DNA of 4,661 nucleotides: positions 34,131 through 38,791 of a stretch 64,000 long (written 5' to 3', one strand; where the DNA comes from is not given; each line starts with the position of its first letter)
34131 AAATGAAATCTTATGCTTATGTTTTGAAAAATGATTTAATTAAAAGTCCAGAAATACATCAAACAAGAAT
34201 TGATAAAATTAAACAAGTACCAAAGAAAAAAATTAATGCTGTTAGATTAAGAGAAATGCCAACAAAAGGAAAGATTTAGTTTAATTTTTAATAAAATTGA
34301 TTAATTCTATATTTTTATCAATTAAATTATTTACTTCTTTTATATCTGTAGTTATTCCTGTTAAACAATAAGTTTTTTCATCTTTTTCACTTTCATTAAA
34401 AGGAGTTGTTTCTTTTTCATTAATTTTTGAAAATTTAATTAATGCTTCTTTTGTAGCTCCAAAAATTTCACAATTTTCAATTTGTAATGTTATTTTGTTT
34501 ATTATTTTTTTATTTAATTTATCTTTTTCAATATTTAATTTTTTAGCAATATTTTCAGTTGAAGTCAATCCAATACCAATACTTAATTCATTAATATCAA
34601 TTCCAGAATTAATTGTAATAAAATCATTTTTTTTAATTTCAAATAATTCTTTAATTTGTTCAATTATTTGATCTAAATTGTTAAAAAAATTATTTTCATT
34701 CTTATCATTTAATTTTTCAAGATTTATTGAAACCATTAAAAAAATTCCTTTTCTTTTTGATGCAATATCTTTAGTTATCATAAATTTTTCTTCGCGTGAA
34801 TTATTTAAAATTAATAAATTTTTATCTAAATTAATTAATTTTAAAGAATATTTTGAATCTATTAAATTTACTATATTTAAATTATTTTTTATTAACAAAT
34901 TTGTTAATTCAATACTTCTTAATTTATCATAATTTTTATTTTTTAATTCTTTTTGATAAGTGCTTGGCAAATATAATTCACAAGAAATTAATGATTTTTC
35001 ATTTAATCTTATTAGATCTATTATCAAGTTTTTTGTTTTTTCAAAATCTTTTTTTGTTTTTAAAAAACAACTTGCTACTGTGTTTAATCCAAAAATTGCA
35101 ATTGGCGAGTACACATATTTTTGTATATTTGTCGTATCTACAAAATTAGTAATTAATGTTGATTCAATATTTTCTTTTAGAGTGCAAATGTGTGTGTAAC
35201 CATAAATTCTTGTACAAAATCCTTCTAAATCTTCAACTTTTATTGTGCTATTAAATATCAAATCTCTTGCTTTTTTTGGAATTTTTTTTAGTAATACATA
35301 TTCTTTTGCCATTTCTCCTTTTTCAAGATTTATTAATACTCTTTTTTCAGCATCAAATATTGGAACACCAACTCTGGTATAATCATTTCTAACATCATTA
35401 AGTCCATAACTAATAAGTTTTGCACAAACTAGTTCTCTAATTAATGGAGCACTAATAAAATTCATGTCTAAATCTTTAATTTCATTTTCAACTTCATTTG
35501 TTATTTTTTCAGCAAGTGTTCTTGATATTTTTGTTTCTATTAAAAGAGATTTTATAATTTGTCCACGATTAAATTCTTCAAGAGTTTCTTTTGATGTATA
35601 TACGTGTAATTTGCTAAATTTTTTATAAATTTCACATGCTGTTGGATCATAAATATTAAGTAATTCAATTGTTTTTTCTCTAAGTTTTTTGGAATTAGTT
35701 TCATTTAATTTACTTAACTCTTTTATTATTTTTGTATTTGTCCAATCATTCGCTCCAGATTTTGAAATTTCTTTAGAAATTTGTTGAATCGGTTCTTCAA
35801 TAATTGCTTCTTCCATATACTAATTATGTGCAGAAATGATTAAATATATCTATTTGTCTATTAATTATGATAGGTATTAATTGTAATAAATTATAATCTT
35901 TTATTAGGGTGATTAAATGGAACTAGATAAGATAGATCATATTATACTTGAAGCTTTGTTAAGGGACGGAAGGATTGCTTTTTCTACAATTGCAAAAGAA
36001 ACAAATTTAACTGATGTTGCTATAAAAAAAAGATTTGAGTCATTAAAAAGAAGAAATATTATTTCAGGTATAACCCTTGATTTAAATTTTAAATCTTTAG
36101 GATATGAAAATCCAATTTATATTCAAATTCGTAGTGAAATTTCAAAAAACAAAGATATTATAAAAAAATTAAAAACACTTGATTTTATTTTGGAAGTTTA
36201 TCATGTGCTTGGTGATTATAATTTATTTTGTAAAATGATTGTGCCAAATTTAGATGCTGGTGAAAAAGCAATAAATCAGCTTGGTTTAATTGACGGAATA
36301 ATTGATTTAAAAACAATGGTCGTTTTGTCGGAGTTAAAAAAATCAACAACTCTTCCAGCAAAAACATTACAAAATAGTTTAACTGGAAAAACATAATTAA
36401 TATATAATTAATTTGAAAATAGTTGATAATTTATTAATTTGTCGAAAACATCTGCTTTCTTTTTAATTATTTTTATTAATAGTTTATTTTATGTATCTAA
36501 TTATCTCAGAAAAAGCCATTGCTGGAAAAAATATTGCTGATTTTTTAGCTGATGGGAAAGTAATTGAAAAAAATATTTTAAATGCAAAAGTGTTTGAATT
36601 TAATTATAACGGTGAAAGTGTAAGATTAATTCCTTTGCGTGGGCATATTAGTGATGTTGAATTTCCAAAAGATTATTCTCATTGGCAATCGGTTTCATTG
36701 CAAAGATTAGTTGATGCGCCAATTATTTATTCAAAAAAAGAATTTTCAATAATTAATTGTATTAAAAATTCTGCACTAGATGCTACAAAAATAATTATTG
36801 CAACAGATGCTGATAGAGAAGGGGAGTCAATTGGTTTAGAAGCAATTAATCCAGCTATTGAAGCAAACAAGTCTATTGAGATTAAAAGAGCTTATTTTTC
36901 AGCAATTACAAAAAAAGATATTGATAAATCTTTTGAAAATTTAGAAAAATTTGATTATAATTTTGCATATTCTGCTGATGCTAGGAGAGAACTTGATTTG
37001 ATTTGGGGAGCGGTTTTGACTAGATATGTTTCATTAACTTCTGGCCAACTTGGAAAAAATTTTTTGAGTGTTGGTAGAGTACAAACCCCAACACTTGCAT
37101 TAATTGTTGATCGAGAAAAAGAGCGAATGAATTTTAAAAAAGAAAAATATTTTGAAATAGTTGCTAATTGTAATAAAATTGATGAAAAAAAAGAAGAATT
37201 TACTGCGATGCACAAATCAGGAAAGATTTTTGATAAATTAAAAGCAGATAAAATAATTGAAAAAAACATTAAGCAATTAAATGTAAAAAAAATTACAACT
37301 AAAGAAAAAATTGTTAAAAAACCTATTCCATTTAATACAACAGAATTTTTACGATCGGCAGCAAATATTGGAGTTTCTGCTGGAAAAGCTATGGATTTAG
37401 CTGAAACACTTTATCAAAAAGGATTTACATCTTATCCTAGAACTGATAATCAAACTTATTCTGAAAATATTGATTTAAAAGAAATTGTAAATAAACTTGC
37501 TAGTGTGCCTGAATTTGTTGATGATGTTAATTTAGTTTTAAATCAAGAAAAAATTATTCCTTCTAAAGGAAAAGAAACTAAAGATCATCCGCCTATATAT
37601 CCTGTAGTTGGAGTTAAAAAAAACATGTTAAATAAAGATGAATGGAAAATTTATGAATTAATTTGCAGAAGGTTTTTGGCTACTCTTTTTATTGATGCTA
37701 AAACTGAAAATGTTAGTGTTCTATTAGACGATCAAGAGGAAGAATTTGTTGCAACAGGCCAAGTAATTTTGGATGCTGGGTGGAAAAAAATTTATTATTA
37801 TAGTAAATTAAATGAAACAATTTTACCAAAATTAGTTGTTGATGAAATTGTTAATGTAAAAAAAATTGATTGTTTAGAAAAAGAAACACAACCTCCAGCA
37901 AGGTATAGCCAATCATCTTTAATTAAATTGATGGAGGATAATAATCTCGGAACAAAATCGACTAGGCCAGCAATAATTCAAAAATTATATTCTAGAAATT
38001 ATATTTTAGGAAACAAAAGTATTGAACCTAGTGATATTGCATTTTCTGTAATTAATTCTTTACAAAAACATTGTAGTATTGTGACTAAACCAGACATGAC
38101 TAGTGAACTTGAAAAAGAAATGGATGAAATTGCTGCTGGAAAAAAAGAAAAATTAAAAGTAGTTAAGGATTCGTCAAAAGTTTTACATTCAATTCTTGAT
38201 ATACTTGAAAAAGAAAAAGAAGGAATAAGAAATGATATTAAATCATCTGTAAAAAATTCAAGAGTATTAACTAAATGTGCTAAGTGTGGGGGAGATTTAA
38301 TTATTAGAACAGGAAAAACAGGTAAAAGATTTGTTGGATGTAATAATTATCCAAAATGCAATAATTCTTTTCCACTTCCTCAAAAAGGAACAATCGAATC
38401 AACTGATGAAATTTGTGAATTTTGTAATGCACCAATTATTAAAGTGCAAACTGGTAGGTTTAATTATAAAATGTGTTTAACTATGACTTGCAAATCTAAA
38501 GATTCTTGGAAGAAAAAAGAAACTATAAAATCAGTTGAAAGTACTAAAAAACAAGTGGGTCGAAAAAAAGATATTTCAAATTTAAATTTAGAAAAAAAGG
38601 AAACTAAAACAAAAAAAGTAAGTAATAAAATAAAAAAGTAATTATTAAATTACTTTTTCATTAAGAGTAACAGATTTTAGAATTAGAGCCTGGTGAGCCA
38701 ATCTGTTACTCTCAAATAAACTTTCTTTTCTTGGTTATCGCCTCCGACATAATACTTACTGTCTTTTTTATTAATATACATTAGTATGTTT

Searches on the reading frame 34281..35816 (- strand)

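Call 43: search_protein_families(library=pfam, proteins=[window:34281-35816:-], max_evalue=0.0001)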
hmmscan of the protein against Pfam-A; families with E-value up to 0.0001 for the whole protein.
window:34281-35816:- (511 aa): 1 family
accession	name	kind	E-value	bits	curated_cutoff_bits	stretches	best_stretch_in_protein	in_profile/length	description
PF03477.21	ATP-cone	-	5.8e-05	24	25.8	1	71-146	2-79/88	ATP cone domain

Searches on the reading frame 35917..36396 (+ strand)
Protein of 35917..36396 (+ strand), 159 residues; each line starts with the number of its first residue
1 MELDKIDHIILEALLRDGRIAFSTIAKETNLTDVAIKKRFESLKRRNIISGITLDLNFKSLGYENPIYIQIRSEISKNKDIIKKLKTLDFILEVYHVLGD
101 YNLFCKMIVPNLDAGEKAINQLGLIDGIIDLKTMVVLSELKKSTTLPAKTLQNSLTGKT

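Call 43: search_protein_families(library=pfam, proteins=[window:35917-36396:+], max_evalue=0.0001)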
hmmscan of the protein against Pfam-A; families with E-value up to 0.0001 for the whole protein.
window:35917-36396:+ (159 aa): 4 families
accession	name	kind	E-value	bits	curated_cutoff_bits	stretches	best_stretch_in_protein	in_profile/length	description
PF01037.27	AsnC_trans_reg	-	2.2e-11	43.9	25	1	70-139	2-73/73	Lrp/AsnC ligand binding domain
PF13404.12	HTH_AsnC-type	-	8.6e-09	35.5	27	1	3-43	1-41/42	AsnC-type helix-turn-helix domain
PF13412.12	HTH_24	-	3.8e-06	26.8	21.9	1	3-49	1-47/48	Winged helix-turn-helix DNA-binding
PF08280.17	HTH_Mga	-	1.1e-05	25.8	23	0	9-44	9-44/59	M protein trans-acting positive regulator (MGA) HTH domain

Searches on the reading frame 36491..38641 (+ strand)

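Call 43: search_protein_families(library=pfam, proteins=[window:36491-38641:+], max_evalue=0.0001)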
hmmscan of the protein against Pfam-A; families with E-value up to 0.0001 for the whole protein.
window:36491-38641:+ (716 aa): 3 families
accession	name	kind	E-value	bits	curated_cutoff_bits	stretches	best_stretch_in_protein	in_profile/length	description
PF01131.25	Topoisom_bac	-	8.9e-121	404.2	35.1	1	155-558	3-410/411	DNA topoisomerase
PF01751.28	Toprim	-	7.8e-15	55.3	23.1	1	3-139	2-96/96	Toprim domain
PF01396.24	Zn_ribbon_Top1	-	4.4e-13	49.2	32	1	595-631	3-38/39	Topoisomerase DNA binding C4 zinc finger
